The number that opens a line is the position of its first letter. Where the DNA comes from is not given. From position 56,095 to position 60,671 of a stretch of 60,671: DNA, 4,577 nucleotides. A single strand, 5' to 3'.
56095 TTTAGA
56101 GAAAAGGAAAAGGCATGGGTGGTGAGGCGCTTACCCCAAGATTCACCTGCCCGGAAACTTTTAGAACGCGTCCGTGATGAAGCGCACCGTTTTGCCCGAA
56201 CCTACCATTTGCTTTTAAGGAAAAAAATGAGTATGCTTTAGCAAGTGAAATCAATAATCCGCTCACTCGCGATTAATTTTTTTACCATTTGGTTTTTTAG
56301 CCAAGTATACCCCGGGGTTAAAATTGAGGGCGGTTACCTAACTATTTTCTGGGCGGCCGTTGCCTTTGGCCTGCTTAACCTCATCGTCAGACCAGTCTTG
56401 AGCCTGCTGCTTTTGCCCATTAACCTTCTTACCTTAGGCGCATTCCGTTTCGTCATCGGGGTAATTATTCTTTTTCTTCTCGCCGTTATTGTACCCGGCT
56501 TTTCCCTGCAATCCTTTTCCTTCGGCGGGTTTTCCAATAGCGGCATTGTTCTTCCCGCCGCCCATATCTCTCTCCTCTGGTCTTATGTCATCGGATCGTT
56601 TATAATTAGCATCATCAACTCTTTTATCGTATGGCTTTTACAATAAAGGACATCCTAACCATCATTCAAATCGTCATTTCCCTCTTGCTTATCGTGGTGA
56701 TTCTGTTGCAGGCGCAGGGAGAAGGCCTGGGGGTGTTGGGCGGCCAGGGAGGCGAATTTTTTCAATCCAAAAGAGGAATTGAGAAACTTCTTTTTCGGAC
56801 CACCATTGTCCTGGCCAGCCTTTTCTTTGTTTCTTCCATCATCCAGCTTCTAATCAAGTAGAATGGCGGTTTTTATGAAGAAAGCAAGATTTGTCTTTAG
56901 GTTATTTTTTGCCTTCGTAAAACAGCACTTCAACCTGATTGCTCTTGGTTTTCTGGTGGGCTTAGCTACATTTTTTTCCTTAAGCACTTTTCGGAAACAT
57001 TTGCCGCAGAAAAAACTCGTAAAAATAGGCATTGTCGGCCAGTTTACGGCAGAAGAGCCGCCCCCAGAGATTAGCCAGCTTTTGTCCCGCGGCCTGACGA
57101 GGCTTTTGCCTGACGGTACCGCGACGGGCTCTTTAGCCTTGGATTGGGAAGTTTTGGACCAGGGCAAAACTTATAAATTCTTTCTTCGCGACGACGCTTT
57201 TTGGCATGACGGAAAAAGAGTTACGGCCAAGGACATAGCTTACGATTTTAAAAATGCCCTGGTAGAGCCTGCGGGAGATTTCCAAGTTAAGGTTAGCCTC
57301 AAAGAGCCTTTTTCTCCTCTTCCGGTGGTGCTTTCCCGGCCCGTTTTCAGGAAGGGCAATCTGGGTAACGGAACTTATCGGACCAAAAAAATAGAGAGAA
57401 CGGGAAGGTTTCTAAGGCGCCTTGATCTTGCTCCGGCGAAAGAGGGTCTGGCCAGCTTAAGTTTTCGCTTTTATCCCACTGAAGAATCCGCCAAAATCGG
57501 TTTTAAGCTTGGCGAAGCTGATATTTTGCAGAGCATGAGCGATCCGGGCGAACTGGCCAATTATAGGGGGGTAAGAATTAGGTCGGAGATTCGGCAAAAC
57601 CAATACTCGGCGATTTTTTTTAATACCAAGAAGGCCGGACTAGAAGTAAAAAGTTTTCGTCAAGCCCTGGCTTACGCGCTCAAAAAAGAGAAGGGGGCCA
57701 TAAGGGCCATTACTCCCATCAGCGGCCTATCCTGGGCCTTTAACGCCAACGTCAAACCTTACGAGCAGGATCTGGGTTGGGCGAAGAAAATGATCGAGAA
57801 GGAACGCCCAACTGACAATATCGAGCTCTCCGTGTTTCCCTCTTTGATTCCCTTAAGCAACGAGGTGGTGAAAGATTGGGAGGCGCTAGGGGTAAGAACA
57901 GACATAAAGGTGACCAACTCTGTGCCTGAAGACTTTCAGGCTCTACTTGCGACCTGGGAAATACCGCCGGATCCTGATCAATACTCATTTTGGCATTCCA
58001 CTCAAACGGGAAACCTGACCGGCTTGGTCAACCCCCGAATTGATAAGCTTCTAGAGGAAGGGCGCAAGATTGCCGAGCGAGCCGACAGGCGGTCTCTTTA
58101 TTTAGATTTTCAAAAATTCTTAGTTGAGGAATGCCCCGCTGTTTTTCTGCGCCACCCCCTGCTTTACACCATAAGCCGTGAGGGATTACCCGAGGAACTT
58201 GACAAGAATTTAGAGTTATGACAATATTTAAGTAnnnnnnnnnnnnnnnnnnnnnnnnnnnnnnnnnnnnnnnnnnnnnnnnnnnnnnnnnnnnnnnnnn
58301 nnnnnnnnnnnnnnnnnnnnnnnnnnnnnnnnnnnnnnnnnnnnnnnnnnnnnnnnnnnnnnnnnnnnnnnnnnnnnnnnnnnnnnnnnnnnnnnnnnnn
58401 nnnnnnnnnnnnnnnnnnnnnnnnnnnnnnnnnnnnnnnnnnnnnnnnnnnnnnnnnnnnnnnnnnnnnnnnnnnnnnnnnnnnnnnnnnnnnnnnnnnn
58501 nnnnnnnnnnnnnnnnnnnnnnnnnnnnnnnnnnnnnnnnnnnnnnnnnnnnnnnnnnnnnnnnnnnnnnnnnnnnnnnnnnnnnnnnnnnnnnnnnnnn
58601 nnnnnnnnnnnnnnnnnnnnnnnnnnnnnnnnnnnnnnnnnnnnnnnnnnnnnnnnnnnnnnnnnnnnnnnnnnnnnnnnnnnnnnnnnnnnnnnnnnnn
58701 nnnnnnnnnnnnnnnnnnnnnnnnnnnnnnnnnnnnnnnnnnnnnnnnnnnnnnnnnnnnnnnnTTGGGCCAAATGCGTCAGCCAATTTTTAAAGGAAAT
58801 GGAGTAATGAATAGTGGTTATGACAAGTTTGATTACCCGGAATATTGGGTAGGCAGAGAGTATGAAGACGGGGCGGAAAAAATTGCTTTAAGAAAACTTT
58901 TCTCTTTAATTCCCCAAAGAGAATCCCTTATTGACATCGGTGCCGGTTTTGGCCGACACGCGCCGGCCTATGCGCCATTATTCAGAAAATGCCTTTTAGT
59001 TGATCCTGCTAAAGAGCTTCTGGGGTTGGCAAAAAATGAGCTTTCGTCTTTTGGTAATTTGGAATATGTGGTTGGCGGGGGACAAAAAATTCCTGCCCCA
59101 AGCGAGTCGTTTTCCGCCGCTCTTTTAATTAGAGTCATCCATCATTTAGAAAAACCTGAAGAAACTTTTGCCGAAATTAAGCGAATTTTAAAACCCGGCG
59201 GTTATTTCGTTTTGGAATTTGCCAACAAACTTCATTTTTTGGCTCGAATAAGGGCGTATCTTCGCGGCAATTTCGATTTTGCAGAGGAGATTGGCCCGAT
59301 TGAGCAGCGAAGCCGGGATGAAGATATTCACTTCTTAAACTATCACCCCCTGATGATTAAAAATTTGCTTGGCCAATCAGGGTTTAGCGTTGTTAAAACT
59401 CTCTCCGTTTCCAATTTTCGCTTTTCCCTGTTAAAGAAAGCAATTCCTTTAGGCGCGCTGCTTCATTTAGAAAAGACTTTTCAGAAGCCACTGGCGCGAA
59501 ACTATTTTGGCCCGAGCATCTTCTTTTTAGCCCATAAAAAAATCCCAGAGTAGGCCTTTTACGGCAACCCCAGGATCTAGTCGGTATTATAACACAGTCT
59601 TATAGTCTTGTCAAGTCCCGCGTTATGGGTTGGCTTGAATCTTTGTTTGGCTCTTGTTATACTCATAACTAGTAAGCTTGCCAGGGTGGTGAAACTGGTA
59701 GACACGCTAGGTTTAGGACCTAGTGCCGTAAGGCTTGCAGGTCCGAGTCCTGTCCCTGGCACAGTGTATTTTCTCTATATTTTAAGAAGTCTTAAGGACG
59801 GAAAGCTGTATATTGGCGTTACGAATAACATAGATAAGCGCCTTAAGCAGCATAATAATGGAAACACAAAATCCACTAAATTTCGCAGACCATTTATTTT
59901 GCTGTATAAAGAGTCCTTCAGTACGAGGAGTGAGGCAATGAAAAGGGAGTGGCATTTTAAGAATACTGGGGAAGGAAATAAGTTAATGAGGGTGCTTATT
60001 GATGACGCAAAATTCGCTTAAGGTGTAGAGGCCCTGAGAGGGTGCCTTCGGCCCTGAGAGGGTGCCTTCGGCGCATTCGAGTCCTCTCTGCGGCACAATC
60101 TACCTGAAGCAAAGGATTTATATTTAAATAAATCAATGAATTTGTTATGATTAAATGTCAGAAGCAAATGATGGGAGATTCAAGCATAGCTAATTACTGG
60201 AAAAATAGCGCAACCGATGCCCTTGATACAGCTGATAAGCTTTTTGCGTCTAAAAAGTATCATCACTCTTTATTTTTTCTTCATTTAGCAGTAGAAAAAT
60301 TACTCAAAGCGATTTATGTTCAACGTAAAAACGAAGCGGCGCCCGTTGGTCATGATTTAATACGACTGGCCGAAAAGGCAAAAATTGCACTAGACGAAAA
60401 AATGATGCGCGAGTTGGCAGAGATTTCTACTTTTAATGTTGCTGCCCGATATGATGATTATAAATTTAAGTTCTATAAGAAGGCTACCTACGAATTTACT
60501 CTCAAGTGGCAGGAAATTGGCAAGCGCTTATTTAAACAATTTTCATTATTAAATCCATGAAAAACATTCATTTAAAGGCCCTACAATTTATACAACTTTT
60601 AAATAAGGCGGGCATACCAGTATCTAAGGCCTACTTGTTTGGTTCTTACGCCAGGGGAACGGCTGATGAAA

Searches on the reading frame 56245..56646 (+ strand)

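Call 63: search_protein_families(library=pfam, proteins=[window:56245-56646:+], max_evalue=0.00001)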
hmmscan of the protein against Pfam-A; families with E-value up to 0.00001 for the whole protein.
window:56245-56646:+ (133 aa): 1 family
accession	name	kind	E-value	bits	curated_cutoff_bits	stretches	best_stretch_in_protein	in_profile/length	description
PF04020.18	Phage_holin_4_2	-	1.2e-20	74.5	28.8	1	4-127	3-105/105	Mycobacterial 4 TMS phage holin, superfamily IV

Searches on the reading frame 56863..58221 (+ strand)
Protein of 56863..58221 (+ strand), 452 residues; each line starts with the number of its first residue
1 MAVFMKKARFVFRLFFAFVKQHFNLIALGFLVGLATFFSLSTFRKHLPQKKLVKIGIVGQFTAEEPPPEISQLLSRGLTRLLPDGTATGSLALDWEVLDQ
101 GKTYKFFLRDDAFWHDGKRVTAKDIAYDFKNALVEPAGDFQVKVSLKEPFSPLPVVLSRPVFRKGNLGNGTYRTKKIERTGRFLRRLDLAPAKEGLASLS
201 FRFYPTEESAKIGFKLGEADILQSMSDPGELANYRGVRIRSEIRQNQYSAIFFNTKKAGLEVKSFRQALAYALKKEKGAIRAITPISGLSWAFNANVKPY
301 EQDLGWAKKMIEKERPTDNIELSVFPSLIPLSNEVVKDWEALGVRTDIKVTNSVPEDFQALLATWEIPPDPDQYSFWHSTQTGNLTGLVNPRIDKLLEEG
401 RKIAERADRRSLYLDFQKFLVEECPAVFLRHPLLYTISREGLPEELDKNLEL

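Call 63: search_protein_families(library=pfam, proteins=[window:56863-58221:+], max_evalue=0.00001)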
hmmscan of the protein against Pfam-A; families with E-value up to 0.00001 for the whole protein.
window:56863-58221:+ (452 aa): 1 family
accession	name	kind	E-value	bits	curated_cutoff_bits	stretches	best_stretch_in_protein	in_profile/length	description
PF00496.27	SBP_bac_5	-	2.9e-23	83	32.4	1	89-382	4-363/368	Bacterial extracellular solute-binding proteins, family 5 Middle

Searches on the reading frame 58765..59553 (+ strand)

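Call 63: search_protein_families(library=pfam, proteins=[window:58765-59553:+], max_evalue=0.00001)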
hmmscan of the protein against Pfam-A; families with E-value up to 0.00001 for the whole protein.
window:58765-59553:+ (262 aa): 5 families
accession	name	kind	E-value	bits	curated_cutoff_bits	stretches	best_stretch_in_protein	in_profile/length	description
PF08241.18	Methyltransf_11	-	6.1e-20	72.1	21.2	1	56-150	1-95/95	Methyltransferase domain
PF13649.12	Methyltransf_25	-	1.2e-14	55.1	27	1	56-146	2-97/97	Methyltransferase domain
PF13489.12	Methyltransf_23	-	5.7e-14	52.6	27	1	43-211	14-163/164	Methyltransferase domain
PF08242.18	Methyltransf_12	-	1.6e-11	45.2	30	1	56-148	1-98/98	Methyltransferase domain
PF13847.12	Methyltransf_31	-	7.7e-08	32.6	27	1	54-154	6-113/145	Methyltransferase domain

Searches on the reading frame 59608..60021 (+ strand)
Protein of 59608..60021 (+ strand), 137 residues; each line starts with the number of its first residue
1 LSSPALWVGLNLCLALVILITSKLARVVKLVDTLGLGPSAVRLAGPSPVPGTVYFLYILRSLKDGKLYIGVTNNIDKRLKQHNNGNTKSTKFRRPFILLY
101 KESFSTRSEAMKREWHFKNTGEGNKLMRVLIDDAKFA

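Call 63: search_protein_families(library=pfam, proteins=[window:59608-60021:+], max_evalue=0.00001)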
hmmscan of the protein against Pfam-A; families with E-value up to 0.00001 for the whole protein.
window:59608-60021:+ (137 aa): 1 family
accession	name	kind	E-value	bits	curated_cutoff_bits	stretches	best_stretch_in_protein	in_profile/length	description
PF01541.30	GIY-YIG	-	5.1e-20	72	22.6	1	54-122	2-73/78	GIY-YIG catalytic domain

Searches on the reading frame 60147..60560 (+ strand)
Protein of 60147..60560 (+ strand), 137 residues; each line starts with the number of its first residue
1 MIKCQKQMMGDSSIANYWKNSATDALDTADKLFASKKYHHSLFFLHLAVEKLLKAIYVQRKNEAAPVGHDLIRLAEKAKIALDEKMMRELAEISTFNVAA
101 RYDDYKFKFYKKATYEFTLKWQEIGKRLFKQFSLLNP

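Call 63: search_protein_families(library=pfam, proteins=[window:60147-60560:+], max_evalue=0.00001)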
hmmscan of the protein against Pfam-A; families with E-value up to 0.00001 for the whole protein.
window:60147-60560:+ (137 aa): 1 family
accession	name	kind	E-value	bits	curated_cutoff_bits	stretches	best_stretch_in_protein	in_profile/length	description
PF05168.19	HEPN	-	1.9e-16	60.7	22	1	16-114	2-99/117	HEPN domain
